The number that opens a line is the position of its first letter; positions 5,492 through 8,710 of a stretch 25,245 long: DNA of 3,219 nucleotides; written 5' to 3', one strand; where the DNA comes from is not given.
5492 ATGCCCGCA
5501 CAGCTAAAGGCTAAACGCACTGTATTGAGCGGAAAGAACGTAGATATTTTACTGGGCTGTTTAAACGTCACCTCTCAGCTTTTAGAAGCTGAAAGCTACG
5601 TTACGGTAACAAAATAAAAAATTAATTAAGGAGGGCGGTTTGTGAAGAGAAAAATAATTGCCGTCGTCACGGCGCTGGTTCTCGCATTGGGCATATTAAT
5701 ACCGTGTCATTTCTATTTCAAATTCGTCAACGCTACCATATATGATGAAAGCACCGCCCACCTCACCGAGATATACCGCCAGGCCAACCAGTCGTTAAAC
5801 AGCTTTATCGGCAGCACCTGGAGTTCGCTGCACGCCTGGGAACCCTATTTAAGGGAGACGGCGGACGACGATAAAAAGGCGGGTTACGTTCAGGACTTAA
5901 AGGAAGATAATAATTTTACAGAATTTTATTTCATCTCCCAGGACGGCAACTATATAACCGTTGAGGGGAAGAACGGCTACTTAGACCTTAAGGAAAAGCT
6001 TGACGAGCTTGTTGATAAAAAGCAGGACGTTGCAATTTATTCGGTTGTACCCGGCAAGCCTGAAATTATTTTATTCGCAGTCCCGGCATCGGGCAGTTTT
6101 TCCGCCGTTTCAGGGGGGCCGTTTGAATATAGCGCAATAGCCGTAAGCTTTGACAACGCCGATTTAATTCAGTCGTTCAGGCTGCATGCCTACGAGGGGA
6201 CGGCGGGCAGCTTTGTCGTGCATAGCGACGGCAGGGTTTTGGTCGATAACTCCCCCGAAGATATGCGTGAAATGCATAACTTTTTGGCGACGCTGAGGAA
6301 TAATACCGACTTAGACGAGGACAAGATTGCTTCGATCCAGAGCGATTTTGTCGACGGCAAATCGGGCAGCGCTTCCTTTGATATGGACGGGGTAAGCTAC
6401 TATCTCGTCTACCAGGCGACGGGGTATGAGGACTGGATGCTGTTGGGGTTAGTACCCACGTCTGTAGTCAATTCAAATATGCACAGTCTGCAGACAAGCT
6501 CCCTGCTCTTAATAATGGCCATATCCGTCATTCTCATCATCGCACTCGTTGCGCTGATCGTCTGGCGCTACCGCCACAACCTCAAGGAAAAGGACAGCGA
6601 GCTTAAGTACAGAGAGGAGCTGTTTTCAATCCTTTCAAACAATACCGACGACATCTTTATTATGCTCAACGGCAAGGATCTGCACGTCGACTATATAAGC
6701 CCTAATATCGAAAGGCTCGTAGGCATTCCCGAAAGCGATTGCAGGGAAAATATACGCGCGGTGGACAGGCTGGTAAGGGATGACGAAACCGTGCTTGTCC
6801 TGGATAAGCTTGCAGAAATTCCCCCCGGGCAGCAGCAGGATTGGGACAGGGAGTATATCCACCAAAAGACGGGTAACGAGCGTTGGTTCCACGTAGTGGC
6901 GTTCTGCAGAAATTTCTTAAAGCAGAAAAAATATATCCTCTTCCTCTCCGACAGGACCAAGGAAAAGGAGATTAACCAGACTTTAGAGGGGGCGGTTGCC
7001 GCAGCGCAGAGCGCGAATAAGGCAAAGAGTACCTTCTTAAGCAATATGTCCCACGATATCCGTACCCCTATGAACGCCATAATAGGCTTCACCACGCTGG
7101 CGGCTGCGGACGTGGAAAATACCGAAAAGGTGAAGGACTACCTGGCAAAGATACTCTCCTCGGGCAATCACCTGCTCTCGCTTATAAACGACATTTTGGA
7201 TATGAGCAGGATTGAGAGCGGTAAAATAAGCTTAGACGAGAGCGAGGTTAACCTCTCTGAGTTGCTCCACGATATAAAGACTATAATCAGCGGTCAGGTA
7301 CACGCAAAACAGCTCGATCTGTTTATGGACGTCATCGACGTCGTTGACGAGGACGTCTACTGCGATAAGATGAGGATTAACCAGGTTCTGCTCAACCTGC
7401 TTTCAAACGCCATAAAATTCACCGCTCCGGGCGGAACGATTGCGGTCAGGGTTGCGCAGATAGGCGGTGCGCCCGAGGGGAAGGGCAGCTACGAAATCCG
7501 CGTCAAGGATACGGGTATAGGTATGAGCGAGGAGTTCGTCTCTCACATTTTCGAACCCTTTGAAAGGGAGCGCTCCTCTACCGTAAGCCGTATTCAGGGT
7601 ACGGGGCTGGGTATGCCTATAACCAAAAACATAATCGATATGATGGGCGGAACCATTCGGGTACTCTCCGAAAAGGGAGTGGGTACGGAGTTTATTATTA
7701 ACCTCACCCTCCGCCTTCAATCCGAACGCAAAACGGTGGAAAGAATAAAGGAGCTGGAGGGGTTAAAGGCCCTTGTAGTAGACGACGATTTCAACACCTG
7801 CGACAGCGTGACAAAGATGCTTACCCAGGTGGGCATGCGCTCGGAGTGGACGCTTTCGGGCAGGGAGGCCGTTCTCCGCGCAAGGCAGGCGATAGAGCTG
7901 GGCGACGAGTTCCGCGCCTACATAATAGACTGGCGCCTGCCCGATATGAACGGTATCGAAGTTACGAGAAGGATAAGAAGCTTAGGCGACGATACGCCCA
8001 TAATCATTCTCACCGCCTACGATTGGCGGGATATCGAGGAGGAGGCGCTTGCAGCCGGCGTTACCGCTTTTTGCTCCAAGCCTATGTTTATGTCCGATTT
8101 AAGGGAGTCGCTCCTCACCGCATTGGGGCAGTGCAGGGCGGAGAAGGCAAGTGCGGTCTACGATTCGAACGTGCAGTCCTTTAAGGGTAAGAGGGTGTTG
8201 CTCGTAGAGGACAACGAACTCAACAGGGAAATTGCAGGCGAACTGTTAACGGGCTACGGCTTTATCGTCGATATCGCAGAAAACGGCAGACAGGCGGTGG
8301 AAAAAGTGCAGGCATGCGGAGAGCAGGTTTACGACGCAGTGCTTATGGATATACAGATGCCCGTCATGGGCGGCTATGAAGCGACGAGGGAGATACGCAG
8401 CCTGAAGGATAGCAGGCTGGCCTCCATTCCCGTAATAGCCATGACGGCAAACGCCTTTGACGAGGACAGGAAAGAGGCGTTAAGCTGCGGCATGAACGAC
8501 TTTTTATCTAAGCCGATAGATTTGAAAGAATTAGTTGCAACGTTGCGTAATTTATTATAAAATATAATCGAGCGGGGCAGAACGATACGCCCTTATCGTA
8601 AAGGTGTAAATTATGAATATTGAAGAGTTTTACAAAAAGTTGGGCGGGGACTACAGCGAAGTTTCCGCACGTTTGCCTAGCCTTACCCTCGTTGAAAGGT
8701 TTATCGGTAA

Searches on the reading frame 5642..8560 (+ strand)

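Call 5: search_protein_families(library=pfam, proteins=[window:5642-8560:+], max_evalue=0.001)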
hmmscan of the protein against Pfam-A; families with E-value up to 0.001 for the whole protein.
window:5642-8560:+ (972 aa): 5 families
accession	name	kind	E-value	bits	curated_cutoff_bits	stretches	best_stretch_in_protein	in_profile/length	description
PF00072.30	Response_reg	-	1e-47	161.3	30.2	2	852-968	1-110/111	Response regulator receiver domain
PF02518.31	HATPase_c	-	7e-28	97.7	26.4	1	575-690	2-109/111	Histidine kinase-, DNA gyrase B-, and HSP90-like ATPase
PF00512.31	HisKA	-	7e-21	74.5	26.9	1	461-527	1-66/66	His Kinase A (phospho-acceptor) domain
PF02743.24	dCache_1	-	5.1e-06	26.6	45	1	32-268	2-238/240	Cache domain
PF08447.18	PAS_3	-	6.4e-05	23.6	25.6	1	351-421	3-73/89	PAS fold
